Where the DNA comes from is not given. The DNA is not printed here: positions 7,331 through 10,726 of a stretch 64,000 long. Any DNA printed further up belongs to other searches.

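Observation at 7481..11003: TPR-GAF-like sigma54 activator with degenerate GAFTGA (GAFTDA) sitting directly upstream of a candidate sigma54 promoter for the RiPP locus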

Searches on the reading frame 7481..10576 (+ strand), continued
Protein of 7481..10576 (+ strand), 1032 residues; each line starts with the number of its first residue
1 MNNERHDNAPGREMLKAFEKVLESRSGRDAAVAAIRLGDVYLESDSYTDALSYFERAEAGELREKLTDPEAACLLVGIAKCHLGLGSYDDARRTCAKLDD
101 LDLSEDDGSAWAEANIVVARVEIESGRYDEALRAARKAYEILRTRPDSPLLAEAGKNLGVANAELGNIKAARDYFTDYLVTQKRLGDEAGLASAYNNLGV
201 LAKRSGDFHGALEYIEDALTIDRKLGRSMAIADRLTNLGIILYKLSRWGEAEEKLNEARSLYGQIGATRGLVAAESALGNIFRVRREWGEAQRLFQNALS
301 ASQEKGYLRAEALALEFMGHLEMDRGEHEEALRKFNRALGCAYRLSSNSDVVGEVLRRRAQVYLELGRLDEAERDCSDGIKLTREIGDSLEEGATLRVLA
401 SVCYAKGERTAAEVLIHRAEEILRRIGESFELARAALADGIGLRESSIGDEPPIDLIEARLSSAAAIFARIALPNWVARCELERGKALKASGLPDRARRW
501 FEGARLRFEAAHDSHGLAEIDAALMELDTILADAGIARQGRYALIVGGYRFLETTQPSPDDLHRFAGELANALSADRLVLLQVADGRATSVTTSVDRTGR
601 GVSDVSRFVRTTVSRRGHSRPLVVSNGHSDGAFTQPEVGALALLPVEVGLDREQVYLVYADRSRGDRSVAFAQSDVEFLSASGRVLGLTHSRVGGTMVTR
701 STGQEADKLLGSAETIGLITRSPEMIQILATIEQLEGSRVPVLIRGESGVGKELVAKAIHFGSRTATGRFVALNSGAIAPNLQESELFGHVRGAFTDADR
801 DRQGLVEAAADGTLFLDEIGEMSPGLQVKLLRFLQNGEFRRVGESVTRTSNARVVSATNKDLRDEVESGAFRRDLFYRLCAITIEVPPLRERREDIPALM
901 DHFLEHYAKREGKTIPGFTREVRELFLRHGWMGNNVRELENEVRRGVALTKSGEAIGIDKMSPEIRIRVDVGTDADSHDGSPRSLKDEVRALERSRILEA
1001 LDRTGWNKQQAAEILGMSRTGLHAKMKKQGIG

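Call 32: find_related_loci(query=A2, collection=genome_contigs, flank=6000)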
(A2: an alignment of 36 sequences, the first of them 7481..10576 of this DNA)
Query A2 (1032 aa) in genome_contigs; peptide patterns used: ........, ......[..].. (x = any residue, [..] = any of these).
599 stretches matched a pattern (row limit reached: there are more); 574 encode a relative of the query (tblastn E <= 1e-3); the best 80 are kept; 80 distinct loci.
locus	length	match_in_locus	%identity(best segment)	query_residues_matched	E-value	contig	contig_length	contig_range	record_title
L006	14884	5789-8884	91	1-1032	0e+0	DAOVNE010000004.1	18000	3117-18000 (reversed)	MAG TPA_asm: Candidatus Eisenbacteria bacterium isolate CSMAG_1489 CSMAG_1489_k141_517901_length_18000_cov_21.0000, whol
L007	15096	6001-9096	86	1-1032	0e+0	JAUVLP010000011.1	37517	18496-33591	MAG: Candidatus Eisenbacteria bacterium isolate CSMAG_509 CSMAG_509_k141_399747_length_37517_cov_12.8499, whole genome s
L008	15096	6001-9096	73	1-1032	0e+0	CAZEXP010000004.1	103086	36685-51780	MAG TPA_asm: uncultured bacterium isolate binchicken_co171_66 genome assembly, contig: NODE_5_length_103086_cov_20.87651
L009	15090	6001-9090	67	1-1032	0e+0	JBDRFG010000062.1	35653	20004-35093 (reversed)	MAG: Candidatus Eisenbacteria bacterium isolate MEGAHIT-group-1.358 k141_13447925, whole genome shotgun sequence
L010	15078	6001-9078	67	5-1032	0e+0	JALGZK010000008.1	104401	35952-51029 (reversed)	MAG: bacterium isolate BHB10-38_Bin_124 BHB10-38_Bin_124_scaffold_341, whole genome shotgun sequence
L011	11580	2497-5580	67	3-1032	0e+0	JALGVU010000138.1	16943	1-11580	MAG: bacterium isolate Meg19_46_Bin_182 Meg19_46_Bin_182_scaffold_25363, whole genome shotgun sequence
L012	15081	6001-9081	66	3-1032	0e+0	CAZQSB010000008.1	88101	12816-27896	MAG TPA_asm: uncultured bacterium isolate SRP332253_co2_189 genome assembly, contig: NODE_187_length_88101_cov_5.379052,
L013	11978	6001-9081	66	3-1032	0e+0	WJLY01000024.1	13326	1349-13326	MAG: Candidatus Effluviviaceae Genus IV sp. isolate Bin_501 k141_291124, whole genome shotgun sequence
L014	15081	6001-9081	54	4-1031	0e+0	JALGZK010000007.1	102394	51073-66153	MAG: bacterium isolate BHB10-38_Bin_124 BHB10-38_Bin_124_scaffold_331, whole genome shotgun sequence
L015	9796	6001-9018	53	24-1031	0e+0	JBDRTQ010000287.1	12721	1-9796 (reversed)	MAG: Candidatus Eisenbacteria bacterium isolate MEGAHIT-group-3.92 k141_290682, whole genome shotgun sequence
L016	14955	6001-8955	52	31-1031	0e+0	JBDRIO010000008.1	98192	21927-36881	MAG: Candidatus Eisenbacteria bacterium isolate MEGAHIT-group-1.590 k141_2758872, whole genome shotgun sequence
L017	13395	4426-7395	52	26-1028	0e+0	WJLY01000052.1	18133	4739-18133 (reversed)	MAG: Candidatus Effluviviaceae Genus IV sp. isolate Bin_501 k141_674786, whole genome shotgun sequence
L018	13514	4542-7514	51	25-1031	0e+0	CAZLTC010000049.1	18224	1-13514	MAG TPA_asm: uncultured bacterium isolate SRP185410_co2_414 genome assembly, contig: NODE_3697_length_18224_cov_8.894546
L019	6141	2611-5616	52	26-1031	0e+0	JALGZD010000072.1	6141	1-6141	MAG: bacterium isolate SY70-5-12_Bin_1 SY70-5-12_Bin_1_scaffold_8959, whole genome shotgun sequence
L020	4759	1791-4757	52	22-1020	0e+0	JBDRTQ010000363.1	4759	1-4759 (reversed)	MAG: Candidatus Eisenbacteria bacterium isolate MEGAHIT-group-3.92 k141_415494, whole genome shotgun sequence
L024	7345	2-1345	72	585-1032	0e+0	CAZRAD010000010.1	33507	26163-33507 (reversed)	MAG TPA_asm: uncultured bacterium isolate binchicken_co334_58 genome assembly, contig: NODE_2109_length_33507_cov_5.9484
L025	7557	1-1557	61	512-1032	0e+0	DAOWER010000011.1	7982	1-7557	MAG TPA_asm: Candidatus Eisenbacteria bacterium isolate CSMAG_1944 CSMAG_1944_k141_6043877_length_7982_cov_15.3471, whol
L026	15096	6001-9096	87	1-1032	0e+0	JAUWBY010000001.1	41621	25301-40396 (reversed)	MAG: Candidatus Eisenbacteria bacterium isolate CSMAG_2124 CSMAG_2124_k141_187437_length_41621_cov_10.0000, whole genome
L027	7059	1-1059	58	675-1028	2e-110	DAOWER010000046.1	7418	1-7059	MAG TPA_asm: Candidatus Eisenbacteria bacterium isolate CSMAG_1944 CSMAG_1944_k141_1439207_length_7418_cov_19.0092, whol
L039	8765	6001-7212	42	624-1032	4e-75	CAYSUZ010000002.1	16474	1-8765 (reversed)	MAG TPA_asm: uncultured Planctomycetota bacterium isolate binchicken_co181_2 genome assembly, contig: NODE_5979_length_1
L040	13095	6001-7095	44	658-1028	6e-75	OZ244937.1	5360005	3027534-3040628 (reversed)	MAG: Candidatus Latescibacterota bacterium isolate 1c493fcc-a489-4500-a9bd-4f4019e95c1e genome assembly, chromosome: 1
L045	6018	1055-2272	40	622-1032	2e-74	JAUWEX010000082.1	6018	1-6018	MAG: Planctomycetota bacterium isolate CSMAG_2201 CSMAG_2201_k141_1145494_length_6018_cov_8.0000, whole genome shotgun s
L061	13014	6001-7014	44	692-1028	1e-72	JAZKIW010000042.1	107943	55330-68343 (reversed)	MAG: Pseudomonadota bacterium isolate ADI_DC_SW_02_SPN_11032020-bin065 DCSW02SPN_B065_0_000000000042, whole genome shotg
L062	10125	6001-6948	46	718-1032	1e-72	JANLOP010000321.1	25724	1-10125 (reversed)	MAG: Betaproteobacteria bacterium isolate OTE_38_metabat_80 OTE_38_k141_815309, whole genome shotgun sequence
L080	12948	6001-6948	45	718-1032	1e-71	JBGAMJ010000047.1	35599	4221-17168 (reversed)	MAG: Piscinibacter sp. isolate MAG_AAO_H10.28 AAOH10-28_opera_contig_4219, whole genome shotgun sequence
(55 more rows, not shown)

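Call 48: search_protein_families(library=ncbifam, proteins=[window:7481-10576:+], max_evalue=0.01)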
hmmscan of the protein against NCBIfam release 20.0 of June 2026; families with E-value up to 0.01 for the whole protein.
window:7481-10576:+ (1032 aa): 44 families (the best 25 are shown)
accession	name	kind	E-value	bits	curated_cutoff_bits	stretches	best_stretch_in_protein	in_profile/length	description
NF008469.0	PRK11361.1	equivalog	2.5e-89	300.1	714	1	714-1031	141-456/461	acetoacetate metabolism transcriptional regulator AtoC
NF041552.1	TF_PrdR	equivalog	4.1e-86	289.5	795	1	718-1028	269-575/577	sigma-54 dependent transcriptional regulator PrdR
TIGR01817.1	nifA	equivalog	4e-85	286.6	528.85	1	714-1029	194-527/534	nif-specific transcriptional activator NifA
NF038308.1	RNA_repair_RtcR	equivalog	1.5e-83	281.5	650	1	712-1023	176-505/530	RNA repair transcriptional activator RtcR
NF003451.0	PRK05022.1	equivalog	5e-83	279.5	476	1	713-1031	187-510/512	nitric oxide reductase transcriptional regulator NorR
TIGR02915.1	PEP_resp_reg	equivalog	1.8e-82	277.5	502.6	1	709-1031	132-444/445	PEP-CTERM-box response regulator transcription factor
TIGR01818.1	ntrC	equivalog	4.7e-81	272.9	558.6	1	712-1028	130-462/463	nitrogen regulation protein NR(I)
NF007689.0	PRK10365.1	equivalog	3.4e-79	266.7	760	1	704-1027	127-440/441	sigma-54-dependent response regulator transcription factor ZraR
NF041906.1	V4R_TF_MobR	exception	2e-75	254.4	999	1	726-1028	242-543/544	phenol degradation transcriptional regulator MobR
NF041946.1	LuxO_transreg_Vib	equivalog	2.3e-74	250.9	800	1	710-974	127-389/463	quorum-sensing sigma-54 dependent transcriptional regulator LuxO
NF050807.1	TransRegFlbDCaul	equivalog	3.6e-73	247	750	1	714-1028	116-437/454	sigma-54-dependent transcriptional regulator FlbD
TIGR02329.1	propionate_PrpR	equivalog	2.8e-71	240.8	499.2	1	703-1027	200-525/526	propionate catabolism operon regulatory protein PrpR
NF008085.0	PRK10820.1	equivalog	5.3e-69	233.2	576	1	717-1031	205-512/520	transcriptional regulator TyrR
TIGR02974.1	phageshock_pspF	equivalog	6.1e-69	232.8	443.55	2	719-951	2-234/336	phage shock protein operon transcriptional activator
NF051870.1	NAssimRespRegNtrX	equivalog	5.1e-68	230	600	1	712-1031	135-452/452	nitrogen assimilation response regulator NtrX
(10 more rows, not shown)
